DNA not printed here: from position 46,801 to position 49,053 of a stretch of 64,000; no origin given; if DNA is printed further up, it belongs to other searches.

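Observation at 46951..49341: Mrr-like nuclease / NACHT STAND NTPase module wedged between gatA and sucD: candidate NLR-like antiphage system with no recognisable sensor repeats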

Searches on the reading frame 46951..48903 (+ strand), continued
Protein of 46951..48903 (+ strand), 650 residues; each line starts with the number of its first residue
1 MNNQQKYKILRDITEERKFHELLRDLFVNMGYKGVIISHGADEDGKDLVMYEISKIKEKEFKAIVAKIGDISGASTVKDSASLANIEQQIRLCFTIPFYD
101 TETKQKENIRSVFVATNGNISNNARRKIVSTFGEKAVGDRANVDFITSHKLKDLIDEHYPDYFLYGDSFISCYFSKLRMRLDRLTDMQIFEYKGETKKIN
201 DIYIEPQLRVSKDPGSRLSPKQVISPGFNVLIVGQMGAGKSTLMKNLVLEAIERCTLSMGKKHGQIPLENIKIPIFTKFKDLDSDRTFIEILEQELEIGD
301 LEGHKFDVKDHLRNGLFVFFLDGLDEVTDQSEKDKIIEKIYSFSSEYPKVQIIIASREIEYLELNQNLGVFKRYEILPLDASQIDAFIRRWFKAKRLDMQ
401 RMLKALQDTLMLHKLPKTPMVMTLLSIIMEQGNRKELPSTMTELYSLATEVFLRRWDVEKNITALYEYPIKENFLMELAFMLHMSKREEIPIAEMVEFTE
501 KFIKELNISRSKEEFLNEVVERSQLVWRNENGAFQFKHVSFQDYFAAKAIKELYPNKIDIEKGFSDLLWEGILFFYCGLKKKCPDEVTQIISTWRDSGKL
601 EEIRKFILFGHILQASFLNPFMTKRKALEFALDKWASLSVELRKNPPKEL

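Call 22: search_protein_families(library=pfam, proteins=[P0001, P0002, P0004, P0007, L002:2958-4016:+], max_evalue=0.1)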
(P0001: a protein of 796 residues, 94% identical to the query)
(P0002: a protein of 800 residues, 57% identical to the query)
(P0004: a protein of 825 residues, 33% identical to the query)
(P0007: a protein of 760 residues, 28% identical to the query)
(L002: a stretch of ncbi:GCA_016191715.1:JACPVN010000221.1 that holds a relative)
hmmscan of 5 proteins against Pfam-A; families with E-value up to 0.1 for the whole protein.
P0001 (796 aa): 18 families
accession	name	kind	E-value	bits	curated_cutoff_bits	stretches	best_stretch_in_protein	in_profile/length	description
PF05729.18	NACHT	-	1.7e-08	34.9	26.7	1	230-394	3-166/167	NACHT domain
PF24883.2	NPHP3_N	-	0.00019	22.1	24.8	0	317-357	126-164/164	Nephrocystin 3, N-terminal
PF13401.12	AAA_22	-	0.00033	21.4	27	1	230-353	8-120/130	AAA domain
PF25199.1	nSTAND_NTPase5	-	0.0004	20.7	34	1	229-256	43-72/145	Novel STAND NTPase 5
PF00005.33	ABC_tran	-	0.00043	21.3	25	1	224-296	8-68/137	ABC transporter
PF20720.3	nSTAND3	-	0.0016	18.6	27.2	1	230-272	20-46/155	Novel STAND NTPase 3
PF04471.18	Mrr_cat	-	0.0024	18.4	21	1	15-57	5-44/115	Restriction endonuclease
PF24406.1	nSTAND_NTPase4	-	0.0078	16.7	27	1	489-546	2-58/58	Novel STAND NTPase 4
PF13555.12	AAA_29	-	0.0081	16.3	27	1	227-244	23-39/61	P-loop containing region of AAA domain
PF00735.24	Septin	-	0.0097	15.6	26.2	1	228-255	5-32/280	Septin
PF13191.12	AAA_16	-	0.012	16.5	32.6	1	229-288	26-78/167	AAA ATPase domain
PF12775.13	AAA_7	-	0.024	14.6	25.8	1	222-253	28-58/181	P-loop containing dynein motor region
PF00004.35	AAA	-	0.029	15.3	21.2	1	230-362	1-114/131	ATPase family associated with various cellular activities (AAA)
PF00025.27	Arf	-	0.034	14.1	22.3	0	228-276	15-63/174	ADP-ribosylation factor family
PF01926.29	MMR_HSR1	-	0.07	13.7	21.9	0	230-249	2-21/113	50S ribosome-binding GTPase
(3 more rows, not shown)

P0002 (800 aa): 21 families
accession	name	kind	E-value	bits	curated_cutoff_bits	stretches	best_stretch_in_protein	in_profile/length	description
PF05729.18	NACHT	-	2.4e-10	40.9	26.7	1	232-396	3-165/167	NACHT domain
PF24883.2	NPHP3_N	-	2.8e-06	28.1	24.8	1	230-360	23-164/164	Nephrocystin 3, N-terminal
PF20703.3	nSTAND1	-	0.00019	21.6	27.1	1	228-429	32-230/379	Novel STAND NTPase 1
PF00005.33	ABC_tran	-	0.00059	20.9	25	1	226-255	8-37/137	ABC transporter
PF13401.12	AAA_22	-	0.00078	20.2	27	1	228-357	4-120/130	AAA domain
PF04471.18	Mrr_cat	-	0.00081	19.9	21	1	17-67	5-55/115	Restriction endonuclease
PF03193.22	RsgA_GTPase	-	0.0011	19.3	30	1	202-259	80-139/174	RsgA GTPase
PF13191.12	AAA_16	-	0.0013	19.7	32.6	1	228-264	23-55/167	AAA ATPase domain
PF13555.12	AAA_29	-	0.0017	18.5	27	1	228-246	22-39/61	P-loop containing region of AAA domain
PF20720.3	nSTAND3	-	0.0024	18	27.2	1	224-256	12-44/155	Novel STAND NTPase 3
PF13173.12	AAA_14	-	0.0048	17.3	27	1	231-358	4-96/129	AAA domain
PF25201.1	nSTAND6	-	0.006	17.1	27.7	1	227-251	16-40/148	Novel STAND NTPase 6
PF13671.12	AAA_33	-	0.0072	17.1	27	0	233-250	3-20/143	AAA domain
PF05673.19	DUF815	-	0.008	15.8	23.8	1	228-253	52-77/249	Protein of unknown function (DUF815)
PF25199.1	nSTAND_NTPase5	-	0.011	16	34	0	230-253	42-65/145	Novel STAND NTPase 5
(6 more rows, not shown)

P0004 (825 aa): 17 families
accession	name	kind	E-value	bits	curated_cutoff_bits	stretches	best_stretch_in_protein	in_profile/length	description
PF05729.18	NACHT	-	2.4e-09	37.7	26.7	1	286-444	3-166/167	NACHT domain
PF04471.18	Mrr_cat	-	8.7e-06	26.3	21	1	59-169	10-99/115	Restriction endonuclease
PF24883.2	NPHP3_N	-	1.4e-05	25.8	24.8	0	364-407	123-164/164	Nephrocystin 3, N-terminal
PF20720.3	nSTAND3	-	5.1e-05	23.5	27.2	1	275-310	9-44/155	Novel STAND NTPase 3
PF24406.1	nSTAND_NTPase4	-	7.9e-05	23.1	27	1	539-595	2-58/58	Novel STAND NTPase 4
PF00004.35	AAA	-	0.00012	22.9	21.2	1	287-408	2-110/131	ATPase family associated with various cellular activities (AAA)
PF25199.1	nSTAND_NTPase5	-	0.00044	20.5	34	0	286-309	44-67/145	Novel STAND NTPase 5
PF00910.28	RNA_helicase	-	0.0037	18.2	21.5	1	286-314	1-29/105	RNA helicase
PF13401.12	AAA_22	-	0.011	16.5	27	0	288-329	10-50/130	AAA domain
PF13173.12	AAA_14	-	0.011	16.2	27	1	286-433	5-127/129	AAA domain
PF13479.12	AAA_24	-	0.039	14.2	27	0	282-360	1-59/195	AAA domain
PF13191.12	AAA_16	-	0.046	14.7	32.6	0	286-329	27-72/167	AAA ATPase domain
PF12775.13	AAA_7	-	0.048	13.6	25.8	0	279-308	29-58/181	P-loop containing dynein motor region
PF17776.6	NLRC4_HD2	-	0.067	14.2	33.1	0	587-618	1-33/121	NLRC4 helical domain HD2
PF13555.12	AAA_29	-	0.071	13.3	27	0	285-300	24-39/61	P-loop containing region of AAA domain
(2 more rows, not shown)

P0007 (760 aa): 7 families
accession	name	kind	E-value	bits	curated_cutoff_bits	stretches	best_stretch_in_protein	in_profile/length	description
PF22728.1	NCH1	-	2.9e-39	135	27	1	584-751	1-171/173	NACHT C-terminal Helical domain 1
PF24883.2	NPHP3_N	-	1.5e-09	38.7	24.8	1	277-333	110-164/164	Nephrocystin 3, N-terminal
PF05729.18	NACHT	-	6.7e-07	29.7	26.7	1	221-368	2-163/167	NACHT domain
PF13173.12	AAA_14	-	4e-05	24.1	27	1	221-361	4-128/129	AAA domain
PF13191.12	AAA_16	-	0.0057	17.6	32.6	0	220-252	25-57/167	AAA ATPase domain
PF24406.1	nSTAND_NTPase4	-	0.01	16.3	27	1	463-521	1-57/58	Novel STAND NTPase 4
PF02367.23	TsaE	-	0.029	14.8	26.6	1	211-244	13-46/128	Threonylcarbamoyl adenosine biosynthesis protein TsaE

L002:2958-4016:+ (352 aa): 4 families
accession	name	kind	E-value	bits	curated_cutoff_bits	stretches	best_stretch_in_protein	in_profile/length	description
PF13442.11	Cytochrome_CBB3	-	0.00027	21.7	27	0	290-317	4-29/68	Cytochrome C oxidase, cbb3-type, subunit III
PF09098.15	Dehyd-heme_bind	-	0.005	16.9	25.2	1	187-244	3-65/167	Quinohemoprotein amine dehydrogenase A, alpha subunit, haem binding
PF00034.26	Cytochrom_C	-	0.0078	17.9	21.3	0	292-320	4-34/90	Cytochrome c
PF14522.11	Cytochrome_C7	-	0.03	14.6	24.8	0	295-307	11-23/67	Cytochrome c7 and related cytochrome c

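Call 37: search_solved_structures(query=P0001, max_evalue=0.01)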
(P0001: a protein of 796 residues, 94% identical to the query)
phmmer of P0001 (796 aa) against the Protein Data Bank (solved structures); distinct sequences matched with E-value up to 0.01: 0.

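Call 48: find_encoding_contigs(protein=P0003, flank=6000, max_places=3)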
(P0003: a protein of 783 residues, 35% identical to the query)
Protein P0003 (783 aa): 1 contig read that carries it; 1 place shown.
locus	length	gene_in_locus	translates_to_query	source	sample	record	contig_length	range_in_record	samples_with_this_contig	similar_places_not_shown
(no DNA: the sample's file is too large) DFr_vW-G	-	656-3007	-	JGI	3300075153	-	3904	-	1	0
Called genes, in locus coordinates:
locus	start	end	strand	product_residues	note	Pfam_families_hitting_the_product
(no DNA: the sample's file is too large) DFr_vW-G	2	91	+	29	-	?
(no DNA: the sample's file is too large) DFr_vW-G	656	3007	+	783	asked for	PF24883:NPHP3_N (faint), PF05729:NACHT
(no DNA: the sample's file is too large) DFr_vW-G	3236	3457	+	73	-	-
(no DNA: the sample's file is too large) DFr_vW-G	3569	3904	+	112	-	?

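Call 49: find_encoding_contigs(protein=P0004, flank=6000, max_places=3)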
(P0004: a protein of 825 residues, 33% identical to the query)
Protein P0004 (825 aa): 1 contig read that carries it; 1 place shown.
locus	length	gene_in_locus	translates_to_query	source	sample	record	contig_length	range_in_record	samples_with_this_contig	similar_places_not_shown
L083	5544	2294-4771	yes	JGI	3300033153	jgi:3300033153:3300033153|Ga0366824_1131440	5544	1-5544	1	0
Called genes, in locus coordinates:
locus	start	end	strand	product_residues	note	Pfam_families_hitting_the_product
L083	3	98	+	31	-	?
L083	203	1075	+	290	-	PF13588:HSDR_N_2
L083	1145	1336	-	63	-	-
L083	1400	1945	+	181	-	PF20355:DUF6650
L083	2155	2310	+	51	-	-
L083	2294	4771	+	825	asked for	PF04471:Mrr_cat (faint), PF05729:NACHT, PF24883:NPHP3_N (faint)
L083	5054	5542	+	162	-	?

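Call 50: find_encoding_contigs(protein=P0005, flank=6000, max_places=3)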
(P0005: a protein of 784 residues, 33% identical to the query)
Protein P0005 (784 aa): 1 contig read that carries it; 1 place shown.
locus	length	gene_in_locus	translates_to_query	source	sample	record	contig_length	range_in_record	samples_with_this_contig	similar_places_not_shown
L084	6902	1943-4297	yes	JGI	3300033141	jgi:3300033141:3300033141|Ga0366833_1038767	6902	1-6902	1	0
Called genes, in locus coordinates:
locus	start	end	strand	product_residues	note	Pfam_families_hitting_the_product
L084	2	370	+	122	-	PF05362:Lon_C (weak)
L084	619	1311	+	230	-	PF10899:AbiGi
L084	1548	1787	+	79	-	-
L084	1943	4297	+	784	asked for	PF24883:NPHP3_N (faint), PF05729:NACHT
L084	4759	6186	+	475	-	-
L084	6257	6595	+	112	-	PF00149:Metallophos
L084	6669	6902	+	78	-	?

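Call 54: predict_structure(alignment_id=A5)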
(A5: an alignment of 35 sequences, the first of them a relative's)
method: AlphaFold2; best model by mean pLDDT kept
length: 796 residues; sequences in the alignment: 35
mean_pLDDT: 84.5   pTM: 0.77
mean pLDDT of the five models: 84.5, 83.1, 81.9, 80.9, 80.3
residues with pLDDT >= 90: 293; 70-90: 408; 50-70: 84; < 50: 11
segments of 3 or more residues with pLDDT < 50: 135-139, 262-265
pLDDT, mean of each block of 10 residues (from residue 1): 87 88 91 85 85 84 92 68 86 89 87 92 86 54 87 92 81 88 79 74 89 80 89 89 92 79 55 89 83 80 70 92 86 90 93 87 78 90 90 87 77 74 88 74 90 70 69 94 88 94 89 89 83 87 94 86 84 93 94 85 90 92 96 93 86 81 88 89 95 64 84 94 91 75 88 73 88 89 71 57
secondary structure, 60 per line:
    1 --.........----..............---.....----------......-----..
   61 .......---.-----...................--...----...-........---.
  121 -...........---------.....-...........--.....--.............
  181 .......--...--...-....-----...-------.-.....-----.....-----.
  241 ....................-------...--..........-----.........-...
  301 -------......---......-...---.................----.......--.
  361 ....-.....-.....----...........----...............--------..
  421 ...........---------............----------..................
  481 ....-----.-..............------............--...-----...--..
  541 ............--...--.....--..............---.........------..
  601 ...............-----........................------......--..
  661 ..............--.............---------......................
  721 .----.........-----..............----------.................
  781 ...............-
elements in order (helices of 4 or more, strands of 3 or more residues): H3-11 H16-29 E33-37 E48-53 E59-67 H77-95 E98-100 E105-107 E109-116 H122-132 E142-146 H148-158 H161-165 H168-187 E190-192 E195-197 H199-202 E208-210 H220-224 E230-234 H240-260 E273-278 H279-282 H288-296 H308-313 E317-322 H330-346 E351-357 H360-364 H366-370 E372-376 H381-391 H396-410 H419-431 H441-452 H463-484 H492-505 H512-523 E526-528 E534-536 H539-552 H560-564 H567-580 H584-592 H599-615 H621-644 H651-656 H659-674 H677-689 H699-721 H726-734 H740-753 H764-795

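Call 56: fold_search(model_id=the predicted structure, library=pdb)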
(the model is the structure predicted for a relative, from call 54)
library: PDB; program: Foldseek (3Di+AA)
matches with E <= 10: 1360; with E <= 0.001: 79
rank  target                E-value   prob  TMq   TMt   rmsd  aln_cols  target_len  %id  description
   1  5irm_C                9.6e-12  1.00  0.42  0.43  10.0       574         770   15  Crystal structure of rabbit NOD2 in an ADP-bound state (Crystal form2) (released 2016-06-29)
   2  5irm_A                1.1e-11  1.00  0.41  0.43   9.7       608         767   15  Crystal structure of rabbit NOD2 in an ADP-bound state (Crystal form2) (released 2016-06-29)
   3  4kxf_B                2.2e-11  1.00  0.40  0.36  15.9       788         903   13  Crystal structure of NLRC4 reveals its autoinhibition mechanism (released 2013-07-24)
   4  5irn                  2.3e-11  1.00  0.41  0.43  11.4       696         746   14  Crystal structure of rabbit NOD2 in an ADP-bound state (Crystal form1) (released 2016-06-29)
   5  4kxf_F                2.6e-11  1.00  0.40  0.36  16.1       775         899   13  Crystal structure of NLRC4 reveals its autoinhibition mechanism (released 2013-07-24)
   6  5irl                  2.9e-11  1.00  0.35  0.38  12.9       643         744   15  Crystal structure of rabbit NOD2 SER mutant in an ADP-bound state (released 2016-06-29)
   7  4kxf_D                4.0e-11  1.00  0.38  0.34   9.6       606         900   16  Crystal structure of NLRC4 reveals its autoinhibition mechanism (released 2013-07-24)
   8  4kxf_L                4.2e-11  1.00  0.38  0.35  10.6       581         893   15  Crystal structure of NLRC4 reveals its autoinhibition mechanism (released 2013-07-24)
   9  4kxf_N                6.0e-11  1.00  0.37  0.34   9.4       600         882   17  Crystal structure of NLRC4 reveals its autoinhibition mechanism (released 2013-07-24)
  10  4kxf_K                7.1e-11  1.00  0.40  0.36  16.4       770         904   12  Crystal structure of NLRC4 reveals its autoinhibition mechanism (released 2013-07-24)
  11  4kxf_H                1.1e-10  1.00  0.39  0.35   9.4       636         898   14  Crystal structure of NLRC4 reveals its autoinhibition mechanism (released 2013-07-24)
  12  7alv                  1.3e-10  1.00  0.39  0.63   7.2       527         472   13  Crystal Structure of NLRP3 NACHT domain in complex with a potent inhibitor (released 2021-10-20)
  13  7vtp_A                2.0e-10  1.00  0.39  0.39  14.0       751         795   12  Cryo-EM structure of PYD-deleted human NLRP3 hexamer (released 2022-03-09)
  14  8fvu_B                3.7e-10  1.00  0.26  0.23  15.2       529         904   16  Cryo-EM structure of human Needle/NAIP/NLRC4 (R288A) (released 2024-01-03)
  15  9lq2_A                4.4e-10  1.00  0.33  0.28  17.4       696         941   14  Structure of human dimeric NLRP7-TCL1A complex (released 2025-12-10)
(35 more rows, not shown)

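Call 59: search_solved_structures(query=A5, max_evalue=1)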
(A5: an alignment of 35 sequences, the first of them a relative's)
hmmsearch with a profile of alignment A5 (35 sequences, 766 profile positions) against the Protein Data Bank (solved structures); distinct sequences matched with E-value up to 1: 248 (the best 60 are shown).
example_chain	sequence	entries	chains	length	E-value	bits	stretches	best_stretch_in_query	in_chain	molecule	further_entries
4kxf_K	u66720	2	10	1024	1.5e-09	40.2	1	169-409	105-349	NLR family CARD domain-containing protein 4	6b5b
3jbl_K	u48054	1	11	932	1.9e-09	39.8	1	184-409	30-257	NLR family CARD domain-containing protein 4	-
5aj2_A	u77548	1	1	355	2.1e-09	39.7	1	167-405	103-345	NLR FAMILY CARD DOMAIN-CONTAINING PROTEIN 4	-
7alv_A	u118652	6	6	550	5.7e-09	38.3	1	216-401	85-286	NACHT, LRR and PYD domains-containing protein 3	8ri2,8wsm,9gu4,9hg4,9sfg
8zem_A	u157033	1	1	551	5.7e-09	38.3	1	216-401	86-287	NACHT, LRR and PYD domains-containing protein 3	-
8etr_A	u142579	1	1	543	5.8e-09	38.2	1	217-401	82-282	NACHT, LRR and PYD domains-containing protein 3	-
8swk_A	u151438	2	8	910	3.2e-08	35.8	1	216-400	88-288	NACHT, LRR and PYD domains-containing protein 3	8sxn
8swf_A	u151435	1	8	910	3.6e-08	35.6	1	217-400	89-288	NACHT, LRR and PYD domains-containing protein 3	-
7zgu_A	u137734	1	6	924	3.7e-08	35.6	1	217-400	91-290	NACHT, LRR and PYD domains-containing protein 3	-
8ej4_A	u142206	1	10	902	3.8e-08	35.5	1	217-400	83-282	NACHT, LRR and PYD domains-containing protein 3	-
6npy_A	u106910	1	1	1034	3.8e-08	35.5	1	183-400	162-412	Isoform 2 of NACHT, LRR and PYD domains-containing protein 3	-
7vtp_A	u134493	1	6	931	3.9e-08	35.5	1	216-400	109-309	NACHT, LRR and PYD domains-containing protein 3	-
9z03_A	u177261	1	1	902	3.9e-08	35.5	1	217-400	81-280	NACHT, LRR and PYD domains-containing protein 3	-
7pzc_A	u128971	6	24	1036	5.3e-08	35.1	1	217-400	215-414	NACHT, LRR and PYD domains-containing protein 3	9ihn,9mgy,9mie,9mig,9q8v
7vtq_A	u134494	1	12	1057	6.5e-08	34.8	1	161-401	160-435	NACHT, LRR and PYD domains-containing protein 3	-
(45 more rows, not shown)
